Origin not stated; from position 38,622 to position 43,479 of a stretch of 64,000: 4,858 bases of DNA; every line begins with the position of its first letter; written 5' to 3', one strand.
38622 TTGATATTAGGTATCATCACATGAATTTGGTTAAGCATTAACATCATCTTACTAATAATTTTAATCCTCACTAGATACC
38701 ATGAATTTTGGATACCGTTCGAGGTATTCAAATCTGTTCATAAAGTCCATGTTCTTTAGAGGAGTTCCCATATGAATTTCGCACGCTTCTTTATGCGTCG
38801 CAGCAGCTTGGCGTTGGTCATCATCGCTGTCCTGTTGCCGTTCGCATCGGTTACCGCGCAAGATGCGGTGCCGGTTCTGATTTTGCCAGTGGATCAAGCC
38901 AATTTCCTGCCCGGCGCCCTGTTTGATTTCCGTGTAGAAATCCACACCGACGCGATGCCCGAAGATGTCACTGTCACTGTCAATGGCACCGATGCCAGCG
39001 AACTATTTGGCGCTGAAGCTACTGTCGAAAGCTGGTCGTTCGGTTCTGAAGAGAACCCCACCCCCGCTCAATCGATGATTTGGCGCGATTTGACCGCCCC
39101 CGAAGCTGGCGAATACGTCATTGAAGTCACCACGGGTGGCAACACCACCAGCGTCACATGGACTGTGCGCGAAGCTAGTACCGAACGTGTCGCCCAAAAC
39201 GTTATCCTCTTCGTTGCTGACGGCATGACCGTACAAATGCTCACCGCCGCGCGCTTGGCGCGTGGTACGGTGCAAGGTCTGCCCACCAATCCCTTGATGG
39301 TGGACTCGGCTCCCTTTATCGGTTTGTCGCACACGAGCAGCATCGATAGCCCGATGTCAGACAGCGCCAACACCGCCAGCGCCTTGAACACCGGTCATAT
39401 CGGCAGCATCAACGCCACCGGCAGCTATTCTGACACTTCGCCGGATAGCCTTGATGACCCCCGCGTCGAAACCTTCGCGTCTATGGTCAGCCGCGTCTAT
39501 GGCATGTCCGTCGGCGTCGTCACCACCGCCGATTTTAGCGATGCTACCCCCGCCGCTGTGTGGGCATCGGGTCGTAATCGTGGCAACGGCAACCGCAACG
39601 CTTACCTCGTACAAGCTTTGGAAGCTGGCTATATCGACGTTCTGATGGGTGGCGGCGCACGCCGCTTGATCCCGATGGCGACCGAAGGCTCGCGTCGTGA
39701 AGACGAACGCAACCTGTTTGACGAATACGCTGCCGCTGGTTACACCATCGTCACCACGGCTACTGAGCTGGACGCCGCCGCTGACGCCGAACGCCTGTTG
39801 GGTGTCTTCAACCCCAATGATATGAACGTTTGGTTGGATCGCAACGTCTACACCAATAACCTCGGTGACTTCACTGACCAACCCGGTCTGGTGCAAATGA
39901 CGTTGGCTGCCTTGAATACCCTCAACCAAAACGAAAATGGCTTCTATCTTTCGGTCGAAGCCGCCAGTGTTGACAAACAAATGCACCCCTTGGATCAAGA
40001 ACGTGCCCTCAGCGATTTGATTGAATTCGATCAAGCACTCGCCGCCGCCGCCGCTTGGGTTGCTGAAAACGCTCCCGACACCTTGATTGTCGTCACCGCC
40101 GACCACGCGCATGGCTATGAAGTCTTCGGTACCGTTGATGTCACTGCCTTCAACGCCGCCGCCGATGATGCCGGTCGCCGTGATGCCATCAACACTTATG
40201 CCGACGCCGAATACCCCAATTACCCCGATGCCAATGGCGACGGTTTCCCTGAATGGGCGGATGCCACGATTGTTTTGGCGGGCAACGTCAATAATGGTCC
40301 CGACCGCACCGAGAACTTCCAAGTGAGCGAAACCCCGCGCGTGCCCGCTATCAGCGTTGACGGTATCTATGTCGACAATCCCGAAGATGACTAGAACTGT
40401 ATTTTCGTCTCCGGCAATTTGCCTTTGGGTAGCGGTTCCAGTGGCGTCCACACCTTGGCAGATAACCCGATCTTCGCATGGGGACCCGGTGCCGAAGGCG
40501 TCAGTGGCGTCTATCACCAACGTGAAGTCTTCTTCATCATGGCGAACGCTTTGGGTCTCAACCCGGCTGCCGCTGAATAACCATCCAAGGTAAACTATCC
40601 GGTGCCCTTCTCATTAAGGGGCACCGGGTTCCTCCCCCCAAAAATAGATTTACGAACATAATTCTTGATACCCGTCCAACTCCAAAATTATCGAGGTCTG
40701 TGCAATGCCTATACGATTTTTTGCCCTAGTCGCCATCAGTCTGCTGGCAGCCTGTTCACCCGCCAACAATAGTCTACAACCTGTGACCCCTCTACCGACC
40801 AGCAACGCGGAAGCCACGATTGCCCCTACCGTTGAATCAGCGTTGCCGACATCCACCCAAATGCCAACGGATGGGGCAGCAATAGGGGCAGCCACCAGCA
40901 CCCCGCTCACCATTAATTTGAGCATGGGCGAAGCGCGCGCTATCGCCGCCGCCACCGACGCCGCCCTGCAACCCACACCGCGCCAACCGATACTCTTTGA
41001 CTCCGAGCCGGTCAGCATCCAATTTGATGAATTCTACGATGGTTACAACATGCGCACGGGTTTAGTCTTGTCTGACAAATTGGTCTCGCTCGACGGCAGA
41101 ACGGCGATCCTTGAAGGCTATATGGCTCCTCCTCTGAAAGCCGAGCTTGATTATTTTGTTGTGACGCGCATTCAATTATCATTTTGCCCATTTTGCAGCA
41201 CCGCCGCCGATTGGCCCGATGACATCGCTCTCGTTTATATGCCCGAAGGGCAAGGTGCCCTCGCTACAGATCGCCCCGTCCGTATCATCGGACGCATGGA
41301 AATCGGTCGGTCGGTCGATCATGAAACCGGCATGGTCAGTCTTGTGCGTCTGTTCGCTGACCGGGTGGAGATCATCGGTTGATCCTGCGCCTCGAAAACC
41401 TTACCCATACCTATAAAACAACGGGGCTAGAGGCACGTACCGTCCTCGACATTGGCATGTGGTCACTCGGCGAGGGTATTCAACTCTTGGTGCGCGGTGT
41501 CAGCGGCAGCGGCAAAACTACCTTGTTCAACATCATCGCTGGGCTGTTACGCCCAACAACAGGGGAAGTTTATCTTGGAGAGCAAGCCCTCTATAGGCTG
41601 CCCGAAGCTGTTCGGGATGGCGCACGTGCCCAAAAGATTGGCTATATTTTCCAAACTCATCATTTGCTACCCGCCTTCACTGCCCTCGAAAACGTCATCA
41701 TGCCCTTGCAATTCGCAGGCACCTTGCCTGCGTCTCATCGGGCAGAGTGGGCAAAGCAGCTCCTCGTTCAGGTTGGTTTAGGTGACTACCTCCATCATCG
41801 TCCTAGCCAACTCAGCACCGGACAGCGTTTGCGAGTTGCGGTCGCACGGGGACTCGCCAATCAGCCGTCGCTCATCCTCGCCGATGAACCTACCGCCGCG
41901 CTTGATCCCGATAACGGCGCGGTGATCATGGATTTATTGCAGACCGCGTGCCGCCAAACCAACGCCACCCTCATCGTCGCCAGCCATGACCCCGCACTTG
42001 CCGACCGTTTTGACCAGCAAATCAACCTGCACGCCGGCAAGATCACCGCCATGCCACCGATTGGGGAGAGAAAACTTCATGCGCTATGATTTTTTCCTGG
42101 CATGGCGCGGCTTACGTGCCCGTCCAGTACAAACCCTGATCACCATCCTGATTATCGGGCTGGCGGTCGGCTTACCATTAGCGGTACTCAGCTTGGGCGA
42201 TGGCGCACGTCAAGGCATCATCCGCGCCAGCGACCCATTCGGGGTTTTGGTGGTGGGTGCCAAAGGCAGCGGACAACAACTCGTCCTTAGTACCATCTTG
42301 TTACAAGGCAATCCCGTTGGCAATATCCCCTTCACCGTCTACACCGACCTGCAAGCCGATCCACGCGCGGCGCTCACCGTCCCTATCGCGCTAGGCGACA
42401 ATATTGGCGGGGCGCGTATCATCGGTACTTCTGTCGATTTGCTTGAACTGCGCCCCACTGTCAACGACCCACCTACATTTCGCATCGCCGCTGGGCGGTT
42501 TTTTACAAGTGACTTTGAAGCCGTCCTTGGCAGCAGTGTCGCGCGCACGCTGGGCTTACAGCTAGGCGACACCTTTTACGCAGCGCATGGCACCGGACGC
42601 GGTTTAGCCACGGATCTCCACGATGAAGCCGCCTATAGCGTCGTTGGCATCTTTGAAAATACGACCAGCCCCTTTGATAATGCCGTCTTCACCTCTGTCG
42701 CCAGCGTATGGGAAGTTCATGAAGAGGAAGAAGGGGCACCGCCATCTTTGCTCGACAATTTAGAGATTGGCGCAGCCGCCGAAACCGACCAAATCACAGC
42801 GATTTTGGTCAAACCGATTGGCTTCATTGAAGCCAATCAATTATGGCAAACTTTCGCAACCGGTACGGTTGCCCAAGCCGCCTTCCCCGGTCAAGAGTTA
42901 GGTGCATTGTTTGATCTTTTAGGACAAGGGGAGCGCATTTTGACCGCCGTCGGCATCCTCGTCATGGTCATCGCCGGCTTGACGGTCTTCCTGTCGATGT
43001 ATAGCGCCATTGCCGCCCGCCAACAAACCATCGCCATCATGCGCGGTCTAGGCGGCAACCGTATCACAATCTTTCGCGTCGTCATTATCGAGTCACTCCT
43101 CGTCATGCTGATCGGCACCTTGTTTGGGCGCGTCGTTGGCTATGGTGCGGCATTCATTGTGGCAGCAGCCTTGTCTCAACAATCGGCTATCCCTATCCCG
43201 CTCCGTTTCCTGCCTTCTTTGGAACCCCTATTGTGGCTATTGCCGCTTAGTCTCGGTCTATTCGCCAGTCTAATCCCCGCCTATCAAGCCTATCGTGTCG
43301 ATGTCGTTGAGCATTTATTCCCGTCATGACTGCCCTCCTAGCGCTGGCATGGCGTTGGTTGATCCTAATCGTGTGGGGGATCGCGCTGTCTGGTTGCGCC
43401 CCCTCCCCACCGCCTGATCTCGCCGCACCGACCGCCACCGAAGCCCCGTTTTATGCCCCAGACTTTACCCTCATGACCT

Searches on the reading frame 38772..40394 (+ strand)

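Call 81: search_protein_families(library=pfam, proteins=[window:38772-40394:+], max_evalue=0.00001)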
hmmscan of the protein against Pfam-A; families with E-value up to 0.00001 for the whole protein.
window:38772-40394:+ (540 aa): 1 family
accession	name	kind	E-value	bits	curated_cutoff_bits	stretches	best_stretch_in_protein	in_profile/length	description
PF00245.25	Alk_phosphatase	-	2.7e-64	218.1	24.4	1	141-476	1-346/423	Alkaline phosphatase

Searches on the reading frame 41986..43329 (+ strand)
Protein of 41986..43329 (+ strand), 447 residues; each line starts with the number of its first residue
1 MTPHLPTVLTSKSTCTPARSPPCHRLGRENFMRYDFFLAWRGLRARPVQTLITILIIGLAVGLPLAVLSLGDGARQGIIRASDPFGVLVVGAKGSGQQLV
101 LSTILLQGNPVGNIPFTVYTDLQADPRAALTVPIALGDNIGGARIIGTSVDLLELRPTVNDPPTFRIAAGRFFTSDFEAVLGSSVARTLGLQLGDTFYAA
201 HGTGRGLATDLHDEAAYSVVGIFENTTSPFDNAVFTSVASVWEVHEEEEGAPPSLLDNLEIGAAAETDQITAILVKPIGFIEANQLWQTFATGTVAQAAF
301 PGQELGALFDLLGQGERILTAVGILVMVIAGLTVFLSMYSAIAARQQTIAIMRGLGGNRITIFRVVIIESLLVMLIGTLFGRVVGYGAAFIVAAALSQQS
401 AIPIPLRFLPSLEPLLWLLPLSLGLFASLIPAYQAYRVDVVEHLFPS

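Call 81: search_protein_families(library=pfam, proteins=[window:41986-43329:+], max_evalue=0.00001)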
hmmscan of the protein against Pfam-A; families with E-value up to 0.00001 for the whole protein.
window:41986-43329:+ (447 aa): 2 families
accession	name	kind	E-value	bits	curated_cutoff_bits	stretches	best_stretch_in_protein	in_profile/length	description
PF02687.27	FtsX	-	2.1e-13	50.8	25.5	1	321-438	2-118/120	FtsX-like permease C-terminal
PF12704.14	MacB_PCD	-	1.2e-10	42.5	27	1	50-242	1-177/207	MacB-like periplasmic core domain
